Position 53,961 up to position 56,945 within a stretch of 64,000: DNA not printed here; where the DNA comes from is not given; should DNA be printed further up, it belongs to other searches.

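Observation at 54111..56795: UvrD/PcrA-type helicase with a DEDDh 3'-5' exonuclease domain inserted into the 2B region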

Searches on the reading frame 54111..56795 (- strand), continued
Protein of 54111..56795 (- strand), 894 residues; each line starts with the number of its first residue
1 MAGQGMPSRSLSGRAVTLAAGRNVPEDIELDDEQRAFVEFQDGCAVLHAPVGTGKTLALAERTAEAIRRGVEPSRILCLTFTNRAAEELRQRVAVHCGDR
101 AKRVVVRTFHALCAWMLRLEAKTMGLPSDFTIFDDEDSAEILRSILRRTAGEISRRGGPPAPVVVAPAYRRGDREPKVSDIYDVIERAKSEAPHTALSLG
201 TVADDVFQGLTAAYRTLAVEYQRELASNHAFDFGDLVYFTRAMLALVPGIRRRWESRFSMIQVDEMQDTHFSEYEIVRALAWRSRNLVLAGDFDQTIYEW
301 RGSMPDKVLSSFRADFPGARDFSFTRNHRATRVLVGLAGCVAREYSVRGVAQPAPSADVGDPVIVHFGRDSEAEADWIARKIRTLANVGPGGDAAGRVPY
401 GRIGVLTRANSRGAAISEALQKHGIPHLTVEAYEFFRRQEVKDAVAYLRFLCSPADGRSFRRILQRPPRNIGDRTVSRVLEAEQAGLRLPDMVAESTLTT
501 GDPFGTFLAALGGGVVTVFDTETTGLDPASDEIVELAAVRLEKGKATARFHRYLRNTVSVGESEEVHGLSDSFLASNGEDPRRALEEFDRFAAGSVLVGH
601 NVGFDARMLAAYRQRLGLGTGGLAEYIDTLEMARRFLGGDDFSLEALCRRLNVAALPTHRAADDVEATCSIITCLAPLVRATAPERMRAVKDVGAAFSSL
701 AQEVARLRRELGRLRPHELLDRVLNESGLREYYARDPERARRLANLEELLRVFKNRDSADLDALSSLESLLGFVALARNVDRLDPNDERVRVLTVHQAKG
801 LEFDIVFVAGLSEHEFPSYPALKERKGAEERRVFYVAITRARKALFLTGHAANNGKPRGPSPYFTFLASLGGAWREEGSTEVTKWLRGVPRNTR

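Call 38: fold_search(model_id=the predicted structure, library=pdb)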
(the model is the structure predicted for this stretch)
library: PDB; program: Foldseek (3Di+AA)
matches with E <= 10: 1187; with E <= 0.001: 337
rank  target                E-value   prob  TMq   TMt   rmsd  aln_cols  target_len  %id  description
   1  1pjr                  9.6e-37  1.00  0.46  0.65  14.0       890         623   22  STRUCTURE OF DNA HELICASE (released 1997-12-03)
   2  2is6_B                1.1e-36  1.00  0.53  0.70  12.2       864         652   23  Crystal structure of UvrD-DNA-ADPMgF3 ternary complex (released 2007-01-09)
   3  2is6_A                1.0e-35  1.00  0.53  0.71  12.8       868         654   22  Crystal structure of UvrD-DNA-ADPMgF3 ternary complex (released 2007-01-09)
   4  2is1_A                1.2e-35  1.00  0.54  0.72  11.7       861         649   22  Crystal structure of UvrD-DNA-SO4 complex (released 2007-01-09)
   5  3pjr_A                3.9e-35  1.00  0.54  0.73  12.3       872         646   22  HELICASE SUBSTRATE COMPLEX (released 1999-04-08)
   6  2is4_B                7.3e-35  1.00  0.53  0.72  12.6       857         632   22  Crystal structure of UvrD-DNA-ADPNP ternary complex (released 2007-01-09)
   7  4c30_D                7.3e-35  1.00  0.53  0.71  13.9       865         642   23  Crystal structure of Deinococcus radiodurans UvrD in complex with DNA, form 2 (released 2013-10-30)
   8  4c2t_B                8.4e-35  1.00  0.53  0.71  13.5       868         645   23  Crystal structure of full length Deinococcus radiodurans UvrD in complex with DNA (released 2013-10-30)
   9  4c2t_C                1.1e-34  1.00  0.54  0.72  12.5       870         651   23  Crystal structure of full length Deinococcus radiodurans UvrD in complex with DNA (released 2013-10-30)
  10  2is2_A                1.3e-34  1.00  0.53  0.71  11.9       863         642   22  Crystal structure of UvrD-DNA binary complex (released 2007-01-09)
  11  4c30_F                1.4e-34  1.00  0.54  0.73  11.7       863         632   22  Crystal structure of Deinococcus radiodurans UvrD in complex with DNA, form 2 (released 2013-10-30)
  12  4c30_I                1.4e-34  1.00  0.52  0.71  13.9       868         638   23  Crystal structure of Deinococcus radiodurans UvrD in complex with DNA, form 2 (released 2013-10-30)
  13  2is4_A                1.5e-34  1.00  0.53  0.71  12.6       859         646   22  Crystal structure of UvrD-DNA-ADPNP ternary complex (released 2007-01-09)
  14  1qhg                  1.5e-34  1.00  0.47  0.66  13.7       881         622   23  STRUCTURE OF DNA HELICASE MUTANT WITH ADPNP (released 1999-07-13)
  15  4c2t_D                3.0e-34  1.00  0.53  0.71  12.7       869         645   23  Crystal structure of full length Deinococcus radiodurans UvrD in complex with DNA (released 2013-10-30)
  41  7mr3_B                2.8e-19  1.00  0.41  0.33  18.5      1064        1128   14  Cryo-EM structure of RecBCD-DNA complex with docked RecBNuc and stabilized RecD (released 2021-07-28)
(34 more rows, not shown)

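Call 44: search_dna_similar(query=window:54111-56795:-, collection=plasmids, mode=protein, max_evalue=1e-20, max_rows=15)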
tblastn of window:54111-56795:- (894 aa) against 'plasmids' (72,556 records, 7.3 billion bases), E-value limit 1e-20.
Records with a match: 243; places in all: 274; records where one place covers at least 80% of the query: 1.
Best place of each record, by identity: <60% 243.
By first word of the organism name: Acinetobacter 47; Bacillus 12; Roseomonas 11; Escherichia 11; Sinorhizobium 10; Acetobacter 8; Rhizobium 7; Ensifer 7; Gluconobacter 6; Paracoccus 5; and 78 more.
By predicted mobility (MOB-suite, as given by PLSDB): non-mobilizable 133; mobilizable 62; conjugative 48.
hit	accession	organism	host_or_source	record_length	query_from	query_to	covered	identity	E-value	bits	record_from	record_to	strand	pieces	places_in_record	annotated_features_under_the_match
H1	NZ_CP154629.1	Acetoanaerobium noterae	cell culture,Sludge of a digestion ...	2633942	30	848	92%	31.9%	3e-110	381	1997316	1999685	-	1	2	none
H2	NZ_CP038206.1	Paracoccus pantotrophus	single cell,soil associated with ...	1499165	11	489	54%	32.6%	5e-52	206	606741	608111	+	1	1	none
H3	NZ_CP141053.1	Paracoccus denitrificans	-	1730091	11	489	54%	32.4%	1e-52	208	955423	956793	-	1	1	none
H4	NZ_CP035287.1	Paracoccus versutus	whole organism,soil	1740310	11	489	54%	32.4%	5e-52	206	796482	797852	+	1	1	none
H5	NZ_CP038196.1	Paracoccus versutus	single cell,soil adjacent to the roots ...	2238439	11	489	54%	32.4%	6e-52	206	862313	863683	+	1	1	none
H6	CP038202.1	Paracoccus ferrooxidans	single cell,bioreactor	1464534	11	489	54%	32.4%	7e-52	206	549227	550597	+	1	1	DNA helicase II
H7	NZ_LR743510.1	Methylobacterium bullatum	-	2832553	10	502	55%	31.1%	3e-47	191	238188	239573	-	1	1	none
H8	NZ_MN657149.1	Chryseobacterium sp.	-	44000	217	866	73%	23.5%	2e-33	147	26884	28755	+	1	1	ATP-dependent helicase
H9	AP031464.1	Roseomonas mucosa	Homo sapiens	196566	43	503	52%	33.0%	6e-40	168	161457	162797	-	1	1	hypothetical protein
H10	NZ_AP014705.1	Methylobacterium aquaticum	-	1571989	1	477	53%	31.4%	5e-45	184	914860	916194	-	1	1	none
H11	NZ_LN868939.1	Nocardia farcinica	not known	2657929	30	487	51%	32.4%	2e-51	204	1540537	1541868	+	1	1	none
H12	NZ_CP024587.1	Roseomonas sp. FDAARGOS_362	Homo sapiens,peripheral Blood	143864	41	476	49%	33.9%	4e-38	162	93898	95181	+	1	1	UvrD-helicase domain-containing protein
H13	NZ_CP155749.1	Sphingomonas parapaucimobilis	Chinese cabbage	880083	30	504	53%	31.1%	1e-49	199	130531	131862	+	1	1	UvrD-helicase domain-containing protein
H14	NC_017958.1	Tistrella mobilis KA081020-065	-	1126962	30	473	50%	33.3%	3e-50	201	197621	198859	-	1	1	record has no annotation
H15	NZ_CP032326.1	Azospirillum argentinense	soil sample,Agricultural field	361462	30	491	52%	31.5%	2e-32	144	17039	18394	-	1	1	ATP-dependent helicase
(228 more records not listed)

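Call 47: find_related_loci(query=A1, collection=viral_contigs, flank=8000)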
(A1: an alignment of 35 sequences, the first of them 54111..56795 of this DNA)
Query A1 (894 aa) in viral_contigs; peptide patterns used: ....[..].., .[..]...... (x = any residue, [..] = any of these).
29 stretches matched a pattern; 3 encode a relative of the query (tblastn E <= 1e-3); 3 distinct loci.
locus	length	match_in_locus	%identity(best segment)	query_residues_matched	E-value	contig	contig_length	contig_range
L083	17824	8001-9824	30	23-848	3e-59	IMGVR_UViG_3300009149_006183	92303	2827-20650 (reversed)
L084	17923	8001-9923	27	29-885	4e-53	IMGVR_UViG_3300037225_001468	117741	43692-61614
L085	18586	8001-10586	22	31-865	1e-36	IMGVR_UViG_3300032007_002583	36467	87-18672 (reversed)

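Call 52: get_annotated_region(hit=H1, flank=9000)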
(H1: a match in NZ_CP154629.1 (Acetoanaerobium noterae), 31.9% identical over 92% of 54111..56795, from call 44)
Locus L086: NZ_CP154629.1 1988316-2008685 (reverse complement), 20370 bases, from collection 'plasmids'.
description: Acetoanaerobium noterae strain DSL2 plasmid pTPELB2, complete sequence
organism: Acetoanaerobium noterae (NCBI taxid 745369)
taxonomy: Bacteria; Bacillota; Clostridia; Peptostreptococcales; Filifactoraceae; Acetoanaerobium; Acetoanaerobium noterae
host: -; source: cell culture,Sludge of a digestion tower of a wastewater treatment plant; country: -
typing (MOB-suite, as given by PLSDB): non-mobilizable
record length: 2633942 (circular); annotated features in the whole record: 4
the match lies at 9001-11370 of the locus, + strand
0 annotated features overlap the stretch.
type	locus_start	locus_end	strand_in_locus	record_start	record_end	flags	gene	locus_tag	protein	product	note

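Call 54: search_protein_families(library=pfam, proteins=[L086:8974-11460:+, L086:2568-6104:+, L086:6225-7703:-, L086:7905-8891:-, L086:11484-12275:+, L086:12372-13469:-, L086:13714-14988:+, L086:15009-16301:+], max_evalue=0.00001)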
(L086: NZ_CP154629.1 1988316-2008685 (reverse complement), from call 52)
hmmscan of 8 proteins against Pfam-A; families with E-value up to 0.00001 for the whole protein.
L086:8974-11460:+ (828 aa): 6 families
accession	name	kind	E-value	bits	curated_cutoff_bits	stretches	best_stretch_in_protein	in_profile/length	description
PF13361.12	UvrD_C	-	1.4e-102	344.1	25.6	1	294-801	1-348/350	UvrD-like helicase C-terminal domain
PF00580.27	UvrD-helicase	-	1.5e-54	186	23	1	10-282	1-265/271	UvrD/REP helicase N-terminal domain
PF00929.31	RNase_T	-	1.1e-27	98.1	24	1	469-626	1-164/164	Exonuclease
PF13245.12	AAA_19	-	6.1e-17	62.5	25.1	1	24-271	13-132/134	AAA domain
PF13538.12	UvrD_C_2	-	1.6e-07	31.5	27.4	1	743-798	4-51/52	UvrD-like helicase C-terminal domain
PF21762.3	DEDDh_C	-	3e-06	28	27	1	545-626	106-185/188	DNA polymerase III subunit epsilon-like, C-terminal domain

L086:2568-6104:+ (1178 aa): 12 families
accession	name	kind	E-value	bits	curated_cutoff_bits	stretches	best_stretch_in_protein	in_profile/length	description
PF01855.24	POR_N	-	5e-80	269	27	1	19-248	4-231/231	Pyruvate flavodoxin/ferredoxin oxidoreductase, thiamine diP-bdg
PF01558.24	POR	-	7.2e-37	127.6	27.4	1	425-609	1-173/173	Pyruvate ferredoxin/flavodoxin oxidoreductase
PF10371.14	EKR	-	1.8e-20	73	27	1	630-680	7-55/55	Domain of unknown function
PF17147.9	PFOR_II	-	4.5e-15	56.3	27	1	269-367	1-95/102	Pyruvate:ferredoxin oxidoreductase core domain II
PF02775.26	TPP_enzyme_C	-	1.1e-10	42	21.9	1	961-1073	46-150/151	Thiamine pyrophosphate enzyme, C-terminal TPP binding domain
PF12838.12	Fer4_7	-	2.2e-09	38.1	27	1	690-758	1-49/52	4Fe-4S dicluster domain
PF13237.11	Fer4_10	-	8.7e-08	32.4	25.5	1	688-758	6-53/53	4Fe-4S dicluster domain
PF12837.12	Fer4_6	-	1.9e-07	31.1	25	0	683-706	1-24/24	4Fe-4S binding domain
PF00037.32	Fer4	-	9.3e-07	28.9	21.1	0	685-707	2-24/24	4Fe-4S binding domain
PF13183.11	Fer4_8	-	9.6e-07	29.7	27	1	688-758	2-65/68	4Fe-4S dicluster domain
PF13187.11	Fer4_9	-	1.1e-06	29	27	1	690-759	1-49/52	4Fe-4S dicluster domain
PF14697.11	Fer4_21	-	9.3e-06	26.1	35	0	688-707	5-24/59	4Fe-4S dicluster domain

L086:6225-7703:- (492 aa): 2 families
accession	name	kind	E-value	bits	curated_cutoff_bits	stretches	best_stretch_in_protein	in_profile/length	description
PF01546.33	Peptidase_M20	-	1.3e-14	55.1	24.6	1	75-485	1-205/206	Peptidase family M20/M25/M40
PF07687.19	M20_dimer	-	7.3e-14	52.1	21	1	210-296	2-104/107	Peptidase dimerisation domain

L086:7905-8891:- (328 aa): 1 family
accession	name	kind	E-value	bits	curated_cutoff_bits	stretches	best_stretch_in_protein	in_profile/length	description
PF00753.33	Lactamase_B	-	1.2e-21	78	22.7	1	25-231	7-196/196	Metallo-beta-lactamase superfamily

L086:11484-12275:+ (263 aa): 0 families

L086:12372-13469:- (365 aa): 3 families
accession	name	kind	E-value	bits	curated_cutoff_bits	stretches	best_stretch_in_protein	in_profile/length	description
PF06071.19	YchF-GTPase_C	-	1.2e-35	121.9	27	1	280-364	1-84/84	Protein of unknown function (DUF933)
PF01926.29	MMR_HSR1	-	2.3e-23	82.9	21.9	1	3-112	2-91/113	50S ribosome-binding GTPase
PF02421.24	FeoB_N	-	1.3e-08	35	27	1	3-46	3-46/156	Ferrous iron transport protein B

L086:13714-14988:+ (424 aa): 1 family
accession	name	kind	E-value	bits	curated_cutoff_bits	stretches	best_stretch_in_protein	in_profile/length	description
PF05193.26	Peptidase_M16_C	-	6.1e-27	95.1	23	1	182-353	2-178/181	Peptidase M16 inactive domain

L086:15009-16301:+ (430 aa): 2 families
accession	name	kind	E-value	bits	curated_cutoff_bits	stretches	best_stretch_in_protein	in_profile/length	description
PF05193.26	Peptidase_M16_C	-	4.5e-21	76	23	1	182-362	1-180/181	Peptidase M16 inactive domain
PF00675.25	Peptidase_M16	-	1.8e-15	57.6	22.3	1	62-176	30-148/149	Insulinase (Peptidase family M16)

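Call 58: search_protein_families(library=ncbifam, proteins=[L086:8974-11460:+], max_evalue=1e-20)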
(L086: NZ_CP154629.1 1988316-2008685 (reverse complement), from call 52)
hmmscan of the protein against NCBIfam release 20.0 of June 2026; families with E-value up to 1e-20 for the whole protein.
L086:8974-11460:+ (828 aa): 18 families
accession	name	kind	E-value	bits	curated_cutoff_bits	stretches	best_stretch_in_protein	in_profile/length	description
TIGR01073.1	pcrA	equivalog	7.8e-100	335.3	911.2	2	7-422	2-407/725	DNA helicase PcrA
NF008743.0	PRK11773.1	equivalog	5.7e-88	296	965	2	4-422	4-410/720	DNA helicase II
TIGR01075.1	uvrD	equivalog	1.9e-83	281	1144.45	1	8-422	3-405/715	DNA helicase II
TIGR01074.1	rep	equivalog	5.1e-83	279.5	951.45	1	9-421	1-403/668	DNA helicase Rep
NF008172.0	PRK10919.1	equivalog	1.8e-62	211.5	1168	1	9-422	2-405/673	DNA helicase Rep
NF001688.0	PRK00448.1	equivalog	1e-33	116.1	873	1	462-640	419-595/1445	PolC-type DNA polymerase III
TIGR01405.1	polC_Gram_pos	equivalog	2.8e-33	114.8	1043.45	1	462-640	185-361/1211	DNA polymerase III subunit alpha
TIGR02785.1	addA_Gpos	equivalog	3.2e-33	114.7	707.65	0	181-311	335-477/1234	helicase-exonuclease AddAB subunit AddA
TIGR00609.1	recB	equivalog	2.7e-32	111.9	696.05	0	186-343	325-483/1175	exodeoxyribonuclease V subunit beta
NF005289.0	PRK06807.1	equivalog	1.3e-26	93.6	335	1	466-642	8-181/313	3'-5' exonuclease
NF010485.0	PRK13909.1-2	equivalog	5.6e-25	87.7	650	0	172-432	273-545/909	RecB-like helicase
NF008276.0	PRK11054.1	equivalog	1.3e-24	86.7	543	0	10-100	197-286/684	DNA helicase IV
NF004964.0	PRK06310.1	equivalog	3.9e-24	85.4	236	1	463-631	4-172/250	DNA polymerase III subunit epsilon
NF005906.0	PRK07883.1-4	equivalog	4.8e-24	84.6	495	1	468-636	8-174/563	DEDD exonuclease domain-containing protein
NF010487.0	PRK13909.1-4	equivalog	7.7e-24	84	759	0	159-430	258-548/924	RecB-like helicase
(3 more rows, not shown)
